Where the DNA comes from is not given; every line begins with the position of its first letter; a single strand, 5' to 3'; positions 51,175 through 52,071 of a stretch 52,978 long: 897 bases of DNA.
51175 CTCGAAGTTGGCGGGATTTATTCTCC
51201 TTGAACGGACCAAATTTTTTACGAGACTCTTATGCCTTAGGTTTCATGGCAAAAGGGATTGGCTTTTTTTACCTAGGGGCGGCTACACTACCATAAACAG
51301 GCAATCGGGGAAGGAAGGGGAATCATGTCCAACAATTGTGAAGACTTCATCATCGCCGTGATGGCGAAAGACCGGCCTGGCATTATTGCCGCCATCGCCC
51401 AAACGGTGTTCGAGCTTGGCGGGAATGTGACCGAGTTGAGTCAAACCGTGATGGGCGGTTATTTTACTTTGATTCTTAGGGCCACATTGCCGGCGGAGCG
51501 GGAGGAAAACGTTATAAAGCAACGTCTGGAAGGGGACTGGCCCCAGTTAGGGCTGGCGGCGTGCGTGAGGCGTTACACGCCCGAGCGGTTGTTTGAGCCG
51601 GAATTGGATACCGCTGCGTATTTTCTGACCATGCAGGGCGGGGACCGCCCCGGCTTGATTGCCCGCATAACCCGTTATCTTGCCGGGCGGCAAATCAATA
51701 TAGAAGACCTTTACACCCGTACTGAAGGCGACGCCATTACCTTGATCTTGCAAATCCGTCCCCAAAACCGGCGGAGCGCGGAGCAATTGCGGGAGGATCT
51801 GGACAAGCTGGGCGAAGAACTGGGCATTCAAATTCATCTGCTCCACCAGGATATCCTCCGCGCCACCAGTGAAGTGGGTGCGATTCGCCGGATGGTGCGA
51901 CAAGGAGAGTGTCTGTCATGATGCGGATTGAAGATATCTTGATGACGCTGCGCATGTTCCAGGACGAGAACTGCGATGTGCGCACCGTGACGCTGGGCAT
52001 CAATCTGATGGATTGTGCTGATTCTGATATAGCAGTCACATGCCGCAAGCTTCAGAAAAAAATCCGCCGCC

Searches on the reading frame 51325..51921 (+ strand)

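Call 53: search_protein_families(library=pfam, proteins=[window:51325-51921:+], max_evalue=0.001)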
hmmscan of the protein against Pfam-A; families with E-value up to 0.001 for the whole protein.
window:51325-51921:+ (198 aa): 4 families
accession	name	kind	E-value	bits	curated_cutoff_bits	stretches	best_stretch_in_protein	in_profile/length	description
PF13740.12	ACT_6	-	1.4e-21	76.6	23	2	7-65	2-60/76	ACT domain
PF01842.31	ACT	-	1.2e-18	66.9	27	2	103-163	5-65/66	ACT domain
PF13291.12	ACT_4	-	3.7e-09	37.6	27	1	101-159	9-69/80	ACT domain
PF22629.2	ACT_AHAS_ss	-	2.2e-07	31.3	27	1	107-162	7-62/67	AHAS small subunit-like ACT domain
